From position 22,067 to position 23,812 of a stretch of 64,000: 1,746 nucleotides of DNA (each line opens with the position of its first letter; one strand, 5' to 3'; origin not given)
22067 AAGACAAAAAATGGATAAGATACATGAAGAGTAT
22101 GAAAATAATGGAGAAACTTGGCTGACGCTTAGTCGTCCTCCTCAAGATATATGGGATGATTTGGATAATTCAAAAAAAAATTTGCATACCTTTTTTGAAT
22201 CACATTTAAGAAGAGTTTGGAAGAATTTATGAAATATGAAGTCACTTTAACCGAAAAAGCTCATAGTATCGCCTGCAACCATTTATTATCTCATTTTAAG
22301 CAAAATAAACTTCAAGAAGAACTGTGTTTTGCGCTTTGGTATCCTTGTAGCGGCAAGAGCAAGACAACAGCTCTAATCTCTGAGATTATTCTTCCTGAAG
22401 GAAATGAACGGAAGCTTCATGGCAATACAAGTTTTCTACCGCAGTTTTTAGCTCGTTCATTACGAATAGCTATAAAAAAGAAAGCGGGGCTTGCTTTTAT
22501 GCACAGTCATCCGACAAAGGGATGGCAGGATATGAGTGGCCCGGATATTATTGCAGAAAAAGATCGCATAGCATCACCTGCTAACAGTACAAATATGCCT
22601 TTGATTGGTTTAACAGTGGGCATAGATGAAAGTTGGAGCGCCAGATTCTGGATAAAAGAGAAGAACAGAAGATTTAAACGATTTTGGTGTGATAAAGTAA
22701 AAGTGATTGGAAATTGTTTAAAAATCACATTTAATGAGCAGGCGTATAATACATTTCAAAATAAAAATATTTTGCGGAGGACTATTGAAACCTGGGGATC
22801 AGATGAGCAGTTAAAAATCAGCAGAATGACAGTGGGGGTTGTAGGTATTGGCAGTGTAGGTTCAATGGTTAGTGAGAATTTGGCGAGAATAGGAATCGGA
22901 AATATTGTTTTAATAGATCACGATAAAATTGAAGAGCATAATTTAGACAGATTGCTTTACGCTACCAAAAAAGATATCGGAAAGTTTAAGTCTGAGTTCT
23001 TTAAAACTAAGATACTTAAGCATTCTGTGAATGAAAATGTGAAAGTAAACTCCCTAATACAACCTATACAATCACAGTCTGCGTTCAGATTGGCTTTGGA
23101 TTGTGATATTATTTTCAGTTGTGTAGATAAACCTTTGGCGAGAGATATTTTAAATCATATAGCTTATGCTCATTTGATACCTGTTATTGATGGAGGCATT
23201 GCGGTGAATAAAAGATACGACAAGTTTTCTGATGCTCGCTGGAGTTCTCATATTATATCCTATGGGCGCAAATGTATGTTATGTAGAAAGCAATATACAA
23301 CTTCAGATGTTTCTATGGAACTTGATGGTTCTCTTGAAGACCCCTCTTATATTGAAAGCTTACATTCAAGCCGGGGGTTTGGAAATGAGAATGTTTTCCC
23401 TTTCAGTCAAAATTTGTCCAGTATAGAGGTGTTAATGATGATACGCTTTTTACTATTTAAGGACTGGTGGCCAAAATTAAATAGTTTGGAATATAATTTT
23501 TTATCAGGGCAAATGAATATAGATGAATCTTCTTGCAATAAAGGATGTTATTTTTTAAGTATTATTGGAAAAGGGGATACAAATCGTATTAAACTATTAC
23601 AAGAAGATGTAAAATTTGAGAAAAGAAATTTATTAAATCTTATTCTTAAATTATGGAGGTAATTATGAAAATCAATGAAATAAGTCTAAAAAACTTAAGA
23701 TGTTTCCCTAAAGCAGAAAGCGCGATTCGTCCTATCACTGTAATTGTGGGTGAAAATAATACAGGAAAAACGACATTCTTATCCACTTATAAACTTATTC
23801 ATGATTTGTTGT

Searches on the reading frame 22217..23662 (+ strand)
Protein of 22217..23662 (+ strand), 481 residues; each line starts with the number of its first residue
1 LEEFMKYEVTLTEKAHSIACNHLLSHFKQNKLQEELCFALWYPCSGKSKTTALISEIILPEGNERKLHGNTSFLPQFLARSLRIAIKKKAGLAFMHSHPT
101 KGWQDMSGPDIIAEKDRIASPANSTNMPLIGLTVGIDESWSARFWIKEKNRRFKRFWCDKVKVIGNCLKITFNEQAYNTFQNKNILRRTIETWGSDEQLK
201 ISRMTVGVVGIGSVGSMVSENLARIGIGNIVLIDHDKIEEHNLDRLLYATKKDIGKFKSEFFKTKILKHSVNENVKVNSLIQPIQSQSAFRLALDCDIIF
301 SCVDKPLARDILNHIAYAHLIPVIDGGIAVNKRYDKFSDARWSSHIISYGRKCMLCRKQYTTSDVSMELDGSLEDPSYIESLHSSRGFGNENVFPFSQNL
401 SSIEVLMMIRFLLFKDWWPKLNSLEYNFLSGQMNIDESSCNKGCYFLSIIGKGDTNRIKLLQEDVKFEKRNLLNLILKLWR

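Call 3: search_protein_families(library=pfam, proteins=[window:22217-23662:+], max_evalue=0.1)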
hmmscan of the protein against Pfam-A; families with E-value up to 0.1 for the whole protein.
window:22217-23662:+ (481 aa): 6 families
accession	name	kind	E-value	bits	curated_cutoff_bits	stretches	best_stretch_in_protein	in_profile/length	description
PF00899.27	ThiF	-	2.9e-35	122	28.1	1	188-329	3-144/238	ThiF family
PF02826.25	2-Hacid_dh_C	-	0.0012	18.7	25.1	1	194-244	27-76/178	D-isomer specific 2-hydroxyacid dehydrogenase, NAD binding domain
PF02737.24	3HCDH_N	-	0.04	14.3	22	1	205-303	1-86/180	3-hydroxyacyl-CoA dehydrogenase, NAD binding domain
PF03721.20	UDPG_MGDP_dh_N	-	0.045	13.7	27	0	204-242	1-40/187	UDP-glucose/GDP-mannose dehydrogenase family, NAD binding domain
PF02254.24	TrkA_N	-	0.07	13.9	23.8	0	208-239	3-33/116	TrkA-N domain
PF02558.23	ApbA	-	0.079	13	22.2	0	206-245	1-40/150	Ketopantoate reductase PanE/ApbA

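Call 4: search_protein_families(library=padloc, proteins=[window:22217-23662:+], max_evalue=0.1)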
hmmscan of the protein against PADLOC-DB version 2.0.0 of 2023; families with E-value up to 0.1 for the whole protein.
window:22217-23662:+ (481 aa): 33 families (the best 25 are shown)
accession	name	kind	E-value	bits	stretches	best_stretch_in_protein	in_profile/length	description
PDLC00829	E1-E2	-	8e-19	66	1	200-329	168-296/426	E1-E2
PDLC00850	E1-E2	-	1.1e-16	58.5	1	149-279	262-389/566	E1-E2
PDLC00855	E1-E2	-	3.3e-16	57.5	1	195-289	294-385/579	E1-E2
PDLC00832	E1-E2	-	1.4e-15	54.5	1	174-276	313-410/588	E1-E2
PDLC00828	E1-E2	-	2e-15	55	1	200-317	172-288/431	E1-E2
PDLC00848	E1-E2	-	5.3e-15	52.7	1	187-303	359-473/607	E1-E2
PDLC00844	E1-E2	-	8e-15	52.4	1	199-318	272-390/489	E1-E2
PDLC00836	E1-E2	-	3.5e-14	50.3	1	197-316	335-454/602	E1-E2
PDLC00837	E1-E2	-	7.4e-14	49.4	1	198-317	320-442/593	E1-E2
PDLC00839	E1-E2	-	1.3e-12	44.7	1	152-289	319-453/602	E1-E2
PDLC00847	E1-E2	-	1.1e-11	41.9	1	194-328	278-409/523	E1-E2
PDLC00846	E1-E2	-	9.3e-11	39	1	200-314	314-429/587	E1-E2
PDLC00851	E1-E2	-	9.9e-11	39.2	1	176-269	217-305/491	E1-E2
PDLC00854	E1-E2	-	1.2e-10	38.9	1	181-314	342-473/605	E1-E2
PDLC00840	E1-E2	-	1.5e-10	38.7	1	199-306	206-317/458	E1-E2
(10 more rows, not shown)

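Call 5: search_protein_families(library=ncbifam, proteins=[window:22217-23662:+], max_evalue=0.1)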
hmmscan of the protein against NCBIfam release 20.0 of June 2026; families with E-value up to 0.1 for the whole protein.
window:22217-23662:+ (481 aa): 32 families (the best 25 are shown)
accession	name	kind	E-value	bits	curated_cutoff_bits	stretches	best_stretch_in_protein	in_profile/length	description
TIGR02356.1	adenyl_thiF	equivalog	3.9e-24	85.2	275.25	1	190-328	8-144/203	thiazole biosynthesis adenylyltransferase ThiF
NF006395.0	PRK08644.1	equivalog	5e-24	85.1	159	1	191-320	18-147/215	sulfur carrier protein ThiS adenylyltransferase ThiF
NF004281.0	PRK05690.1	subfamily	2e-18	66.5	266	1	183-328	15-155/250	molybdopterin-synthase adenylyltransferase MoeB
TIGR02354.1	thiF_fam2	equivalog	8.2e-18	65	152.2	1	200-314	18-129/200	thiamine biosynthesis protein ThiF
NF006444.0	PRK08762.1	equivalog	1.9e-17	63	449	1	190-329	134-271/387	molybdopterin-synthase adenylyltransferase MoeB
NF006204.0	PRK08328.1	equivalog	3.7e-17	62.7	339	1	187-328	11-151/231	hypothetical protein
TIGR02355.1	moeB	equivalog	7.1e-17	61.6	376.55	1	182-327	6-146/240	molybdopterin-synthase adenylyltransferase MoeB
NF009123.0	PRK12475.1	subfamily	5.8e-16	58.7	510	1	192-328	13-149/338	MoeB/ThiF family adenylyltransferase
NF047750.1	SAMPActivE1UbaA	equivalog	5.6e-14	52.1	450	1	191-328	20-155/270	SAMP-activating enzyme E1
NF011696.0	PRK15116.1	equivalog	1.6e-13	51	304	1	197-309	24-135/268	tRNA cyclic N6-threonylcarbamoyladenosine(37) synthase TcdA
NF058523.1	6A-MBL_cap2_3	equivalog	3.4e-13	49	320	1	202-287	297-382/665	anti-phage 6A-MBL system cap2_3 protein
NF006077.0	PRK08223.1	equivalog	6.4e-13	48.3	266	1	179-300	4-123/296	hypothetical protein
NF004111.0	PRK05600.1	equivalog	8.6e-13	48.1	437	1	189-305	27-141/371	ThiF family adenylyltransferase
NF005902.0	PRK07878.1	equivalog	5.1e-12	45.4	647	1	191-328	30-165/392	adenylyltransferase/sulfurtransferase MoeZ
NF005646.0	PRK07411.1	equivalog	3.7e-10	39.5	633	1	169-315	8-148/390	molybdopterin-synthase adenylyltransferase MoeB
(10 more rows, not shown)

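Call 6: search_protein_families(library=phrogs, proteins=[window:22217-23662:+], max_evalue=0.1)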
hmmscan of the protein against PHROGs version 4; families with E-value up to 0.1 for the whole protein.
window:22217-23662:+ (481 aa): 3 families
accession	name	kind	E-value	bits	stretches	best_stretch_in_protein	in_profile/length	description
phrog_37075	-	unknown function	2.1e-17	64.3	1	196-334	14-153/256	-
phrog_19840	-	unknown function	5e-16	60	1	195-329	115-251/367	-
phrog_15670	-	unknown function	0.00015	22.4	1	204-276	22-91/228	-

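Call 56: find_homologous_proteins(query=window:22217-23662:+, max_evalue=1e-20)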
Query window:22217-23662:+ (481 aa): 3417 proteins with E <= 1e-20 among 8000 candidates; the best 120 are listed.
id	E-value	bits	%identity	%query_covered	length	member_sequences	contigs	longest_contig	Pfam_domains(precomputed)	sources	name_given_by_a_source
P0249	0.0e+0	1096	100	99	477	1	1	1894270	PF00899.28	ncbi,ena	-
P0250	3.9e-296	1000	90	99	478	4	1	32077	PF00899.28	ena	-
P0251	2.5e-292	988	88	99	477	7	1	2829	PF00899.28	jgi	-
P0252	6.6e-290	980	87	99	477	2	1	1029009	PF00899.28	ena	-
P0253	1.5e-275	933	84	99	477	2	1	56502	PF00899.28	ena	-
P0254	4.3e-271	918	82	99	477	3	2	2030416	PF00899.28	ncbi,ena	-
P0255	2.6e-267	905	81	99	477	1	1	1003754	PF00899.28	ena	-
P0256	5.0e-260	881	77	100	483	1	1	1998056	PF00899.28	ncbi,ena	-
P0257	9.9e-258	874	78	99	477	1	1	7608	PF00899.28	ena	-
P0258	2.1e-256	869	76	99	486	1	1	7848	PF00899.28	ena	-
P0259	7.7e-255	864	77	99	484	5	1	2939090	PF00899.28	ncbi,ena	-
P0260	8.8e-249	844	76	99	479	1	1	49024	PF00899.28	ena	-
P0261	4.3e-241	819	75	97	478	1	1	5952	PF00899.28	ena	-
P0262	5.1e-241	819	76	96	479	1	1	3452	PF00899.28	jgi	-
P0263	9.9e-188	643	71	80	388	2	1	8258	PF00899.28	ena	-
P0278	3.7e-156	539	51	94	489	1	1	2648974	PF00899.28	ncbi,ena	-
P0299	9.1e-154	531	51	93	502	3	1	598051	PF00899.28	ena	-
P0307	3.7e-153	529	48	99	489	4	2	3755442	PF00899.28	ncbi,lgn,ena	-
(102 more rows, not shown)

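Call 57: find_encoding_contigs(protein=P0299, flank=8000, max_places=1)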
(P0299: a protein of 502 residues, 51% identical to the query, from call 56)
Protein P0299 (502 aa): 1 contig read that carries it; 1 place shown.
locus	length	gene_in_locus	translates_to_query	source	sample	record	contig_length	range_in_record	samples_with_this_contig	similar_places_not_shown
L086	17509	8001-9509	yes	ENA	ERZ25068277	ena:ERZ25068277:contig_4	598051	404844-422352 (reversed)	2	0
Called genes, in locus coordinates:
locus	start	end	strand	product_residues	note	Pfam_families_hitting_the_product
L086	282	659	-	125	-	-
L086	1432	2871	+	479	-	PF01555:N6_N4_Mtase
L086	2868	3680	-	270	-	-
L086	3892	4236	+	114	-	-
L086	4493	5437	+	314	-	PF12796:Ank_2, PF13637:Ank_4 (weak), PF13857:Ank_5, PF00023:Ank, PF12796:Ank_2, PF13857:Ank_5, PF12796:Ank_2, PF13857:Ank_5, +7 more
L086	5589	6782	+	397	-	PF01381:HTH_3 (weak), PF06114:Peptidase_M78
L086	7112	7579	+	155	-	PF14452:Multi_ubiq (faint)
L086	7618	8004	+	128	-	-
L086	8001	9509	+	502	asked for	PF00899:ThiF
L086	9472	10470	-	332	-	-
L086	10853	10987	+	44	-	-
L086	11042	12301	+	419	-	PF03602:Cons_hypoth95 (faint), PF01555:N6_N4_Mtase, PF01844:HNH, PF14279:HNH_5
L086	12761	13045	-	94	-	-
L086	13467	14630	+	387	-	PF13173:AAA_14, PF13635:DUF4143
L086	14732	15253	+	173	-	PF00156:Pribosyltran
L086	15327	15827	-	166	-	PF07879:PHB_acc_N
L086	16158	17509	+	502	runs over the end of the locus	PF07719:TPR_2 (faint), PF07721:TPR_4 (faint), PF09613:HrpB1_HrpK (faint), PF11846:Wzy_C_2 (faint), PF12895:ANAPC3 (faint), PF13174:TPR_6 (faint), PF13428:TPR_14 (faint), PF14559:TPR_19 (weak), +2 more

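Call 58: find_encoding_contigs(protein=P0307, flank=8000, max_places=2)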
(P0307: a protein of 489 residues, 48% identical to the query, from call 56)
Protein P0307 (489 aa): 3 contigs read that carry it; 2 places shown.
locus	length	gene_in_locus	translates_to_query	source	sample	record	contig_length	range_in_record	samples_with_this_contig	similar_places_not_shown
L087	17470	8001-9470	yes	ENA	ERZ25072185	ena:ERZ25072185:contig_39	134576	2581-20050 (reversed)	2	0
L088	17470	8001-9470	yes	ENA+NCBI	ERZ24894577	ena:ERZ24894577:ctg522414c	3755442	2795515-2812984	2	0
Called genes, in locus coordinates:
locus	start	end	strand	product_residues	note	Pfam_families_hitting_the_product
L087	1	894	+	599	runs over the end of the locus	PF01019:G_glu_transpept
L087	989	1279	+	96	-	PF01909:NTP_transf_2, PF18765:Polbeta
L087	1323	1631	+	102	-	PF01934:HepT-like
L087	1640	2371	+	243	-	PF01863:YgjP-like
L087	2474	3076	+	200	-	PF00194:Carb_anhydrase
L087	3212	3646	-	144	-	-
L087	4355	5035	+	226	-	PF00989:PAS (weak), PF13426:PAS_9, PF00196:GerE, PF13384:HTH_23 (weak)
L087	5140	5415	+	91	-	PF05598:DUF772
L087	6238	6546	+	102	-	PF13560:HTH_31, PF01381:HTH_3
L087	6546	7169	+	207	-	PF06114:Peptidase_M78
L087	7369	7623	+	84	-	-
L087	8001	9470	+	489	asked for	PF00899:ThiF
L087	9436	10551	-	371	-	-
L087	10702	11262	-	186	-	-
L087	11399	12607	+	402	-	PF03150:CCP_MauG, PF00034:Cytochrom_C (faint)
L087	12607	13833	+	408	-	PF00034:Cytochrom_C (faint), PF03150:CCP_MauG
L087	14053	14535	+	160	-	PF00355:Rieske (weak)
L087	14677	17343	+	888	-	PF18465:Rieske_3, PF00384:Molybdopterin, PF01568:Molydop_binding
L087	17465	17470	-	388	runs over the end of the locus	PF01594:AI-2E_transport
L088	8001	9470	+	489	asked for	PF00899:ThiF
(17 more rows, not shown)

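Call 59: find_encoding_contigs(protein=P0278, flank=8000, max_places=1)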
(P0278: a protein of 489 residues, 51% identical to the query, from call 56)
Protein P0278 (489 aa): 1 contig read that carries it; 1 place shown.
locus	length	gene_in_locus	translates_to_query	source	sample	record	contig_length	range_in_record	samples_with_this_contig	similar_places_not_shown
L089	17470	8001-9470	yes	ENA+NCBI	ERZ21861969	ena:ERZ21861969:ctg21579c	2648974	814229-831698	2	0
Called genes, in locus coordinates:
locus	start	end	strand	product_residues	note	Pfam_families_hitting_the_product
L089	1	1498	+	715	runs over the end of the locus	PF00496:SBP_bac_5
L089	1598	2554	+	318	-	PF19300:BPD_transp_1_N, PF00528:BPD_transp_1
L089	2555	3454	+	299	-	PF00528:BPD_transp_1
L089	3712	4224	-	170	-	-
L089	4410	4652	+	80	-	-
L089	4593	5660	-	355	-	PF13604:AAA_30, PF05127:NAT10_TcmA_helicase (weak)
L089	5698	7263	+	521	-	PF01555:N6_N4_Mtase, PF01844:HNH, PF14279:HNH_5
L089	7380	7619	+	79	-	-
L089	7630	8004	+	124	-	-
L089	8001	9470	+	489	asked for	PF00899:ThiF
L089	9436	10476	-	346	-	-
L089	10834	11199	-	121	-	PF05942:PaREP1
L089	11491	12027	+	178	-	-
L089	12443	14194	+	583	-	-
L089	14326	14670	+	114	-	-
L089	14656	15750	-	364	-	PF00005:ABC_tran, PF13304:AAA_21 (faint), PF08352:oligo_HPY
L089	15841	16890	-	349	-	PF00005:ABC_tran, PF13304:AAA_21 (weak), PF08352:oligo_HPY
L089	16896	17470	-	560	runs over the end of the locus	PF00884:Sulfatase, PF01663:Phosphodiest, PF16347:SGSH_C (weak)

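Call 63: search_protein_families(library=pfam, proteins=[L089:9436-10476:-, L086:9472-10470:-, L087:9436-10551:-, L089:7380-7619:+, L089:7630-8004:+, L086:7618-8004:+, L086:7112-7579:+, L089:8001-9470:+], max_evalue=1)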
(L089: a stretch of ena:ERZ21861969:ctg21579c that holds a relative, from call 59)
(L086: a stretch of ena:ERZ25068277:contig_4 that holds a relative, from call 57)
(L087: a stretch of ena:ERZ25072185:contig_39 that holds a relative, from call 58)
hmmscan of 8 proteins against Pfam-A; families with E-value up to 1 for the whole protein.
L089:9436-10476:- (346 aa): 1 family
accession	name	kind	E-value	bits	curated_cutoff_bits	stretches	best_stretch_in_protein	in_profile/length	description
PF11185.13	DUF2971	-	0.0015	20.2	22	1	171-259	2-89/89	Protein of unknown function (DUF2971)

L086:9472-10470:- (332 aa): 1 family
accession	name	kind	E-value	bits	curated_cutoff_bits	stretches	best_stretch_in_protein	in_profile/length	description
PF11185.13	DUF2971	-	0.0083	17.9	22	1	154-249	2-89/89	Protein of unknown function (DUF2971)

L087:9436-10551:- (371 aa): 1 family
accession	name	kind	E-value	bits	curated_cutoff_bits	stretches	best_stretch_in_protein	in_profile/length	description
PF11185.13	DUF2971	-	0.0044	18.8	22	1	197-285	2-89/89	Protein of unknown function (DUF2971)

L089:7380-7619:+ (79 aa): 1 family
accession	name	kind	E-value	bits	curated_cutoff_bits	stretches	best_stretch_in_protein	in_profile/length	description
PF03983.18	SHD1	-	0.009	16.3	23.7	1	9-36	37-63/67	SLA1 homology domain 1, SHD1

L089:7630-8004:+ (124 aa): 0 families

L086:7618-8004:+ (128 aa): 0 families

L086:7112-7579:+ (155 aa): 6 families
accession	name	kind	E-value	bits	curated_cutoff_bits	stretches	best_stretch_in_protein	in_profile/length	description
PF14452.12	Multi_ubiq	-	6.2e-07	30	24.5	2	10-36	3-29/69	Multiubiquitin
PF11116.13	DUF2624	-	0.00016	22.8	24.7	1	87-132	8-53/83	Protein of unknown function (DUF2624)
PF07498.18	Rho_N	-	0.13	12.7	24.9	0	93-127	4-38/43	Rho termination factor, N-terminal domain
PF01519.22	DUF16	-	0.15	13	40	1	15-95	11-80/104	Protein of unknown function DUF16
PF07862.16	Nif11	-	0.15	12.8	23.8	0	89-107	21-40/48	Nif11 domain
PF00298.24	Ribosomal_L11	-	0.74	10.7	21.4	0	82-106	18-42/69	Ribosomal protein L11, RNA binding domain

L089:8001-9470:+ (489 aa): 14 families
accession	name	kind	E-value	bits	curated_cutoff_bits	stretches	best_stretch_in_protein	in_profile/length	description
PF00899.27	ThiF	-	4.2e-32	111.6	28.1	1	186-365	5-171/238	ThiF family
PF02826.25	2-Hacid_dh_C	-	0.00031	20.6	25.1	1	189-241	23-77/178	D-isomer specific 2-hydroxyacid dehydrogenase, NAD binding domain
PF03721.20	UDPG_MGDP_dh_N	-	0.00074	19.6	27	1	201-238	2-40/187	UDP-glucose/GDP-mannose dehydrogenase family, NAD binding domain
PF02558.23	ApbA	-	0.0026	17.8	22.2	1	202-248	1-47/150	Ketopantoate reductase PanE/ApbA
PF03807.23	F420_oxidored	-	0.0038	18.2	21.6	1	201-311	1-79/94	NADP oxidoreductase coenzyme F420-dependent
PF02254.24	TrkA_N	-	0.011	16.4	23.8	1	204-238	3-38/116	TrkA-N domain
PF10727.15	Rossmann-like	-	0.03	14.5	23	1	194-224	9-39/131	Rossmann-like domain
PF03435.24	Sacchrp_dh_NADP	-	0.035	14.9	25.1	1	202-240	1-40/129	Saccharopine dehydrogenase NADP binding domain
PF02737.24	3HCDH_N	-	0.061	13.7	22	1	201-272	1-61/180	3-hydroxyacyl-CoA dehydrogenase, NAD binding domain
PF13241.12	NAD_binding_7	-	0.086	13.9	22.1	1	196-318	4-88/104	Putative NAD(P)-binding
PF01488.26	Shikimate_DH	-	0.13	12.7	24.3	1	193-239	6-52/138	Shikimate / quinate 5-dehydrogenase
PF20030.5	bpMoxR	-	0.2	11.1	27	1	239-333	103-191/205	MoxR domain in the MoxR-vWA-beta-propeller ternary systems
PF00070.33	Pyr_redox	-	0.24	12.4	22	1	201-231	1-30/82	Pyridine nucleotide-disulphide oxidoreductase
PF01118.30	Semialdhyde_dh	-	0.34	11.8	26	1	280-326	56-100/121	Semialdehyde dehydrogenase, NAD binding domain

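Call 73: find_encoding_contigs(protein=P0259, flank=8000, max_places=2)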
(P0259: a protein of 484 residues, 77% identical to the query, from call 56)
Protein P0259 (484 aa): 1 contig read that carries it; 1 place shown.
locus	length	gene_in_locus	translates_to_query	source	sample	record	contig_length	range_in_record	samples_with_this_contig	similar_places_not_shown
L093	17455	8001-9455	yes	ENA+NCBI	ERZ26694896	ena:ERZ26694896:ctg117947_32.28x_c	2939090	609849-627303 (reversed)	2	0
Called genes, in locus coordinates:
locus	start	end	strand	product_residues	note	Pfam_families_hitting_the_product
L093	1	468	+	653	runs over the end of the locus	-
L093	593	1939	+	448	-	PF01663:Phosphodiest (weak)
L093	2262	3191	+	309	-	PF12974:Phosphonate-bd, PF13531:SBP_bac_11 (weak), PF09084:NMT1 (weak)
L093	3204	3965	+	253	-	PF02463:SMC_N (faint), PF00005:ABC_tran, PF13304:AAA_21 (faint)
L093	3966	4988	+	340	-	PF00528:BPD_transp_1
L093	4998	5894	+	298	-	PF03755:YicC-like_N, PF08340:YicC-like_C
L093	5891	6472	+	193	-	PF00625:Guanylate_kin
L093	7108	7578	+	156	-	-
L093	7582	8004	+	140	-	-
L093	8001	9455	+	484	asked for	PF00899:ThiF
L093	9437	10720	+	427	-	-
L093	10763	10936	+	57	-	-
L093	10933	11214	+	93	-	-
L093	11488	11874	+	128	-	PF01042:Ribonuc_L-PSP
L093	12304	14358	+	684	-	-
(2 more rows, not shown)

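Call 76: search_protein_families(library=padloc, proteins=[L089:9436-10476:-, L086:9472-10470:-, L087:9436-10551:-], max_evalue=0.1)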
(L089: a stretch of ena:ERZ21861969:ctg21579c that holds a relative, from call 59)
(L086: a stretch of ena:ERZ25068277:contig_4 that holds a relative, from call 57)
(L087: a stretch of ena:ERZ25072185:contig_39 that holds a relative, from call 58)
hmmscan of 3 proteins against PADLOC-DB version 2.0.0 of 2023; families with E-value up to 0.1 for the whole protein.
L089:9436-10476:- (346 aa): 1 family
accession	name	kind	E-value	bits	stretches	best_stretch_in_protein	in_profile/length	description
PDLC04991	PDC-S31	-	3.3e-05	21.7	1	113-201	24-112/208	-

L086:9472-10470:- (332 aa): 1 family
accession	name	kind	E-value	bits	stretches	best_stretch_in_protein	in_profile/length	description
PDLC04994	PDC-S31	-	0.0077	13.6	1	233-266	188-221/273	-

L087:9436-10551:- (371 aa): 1 family
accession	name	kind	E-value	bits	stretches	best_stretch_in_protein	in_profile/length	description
PDLC04991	PDC-S31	-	0.0062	14.2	0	144-226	31-111/208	-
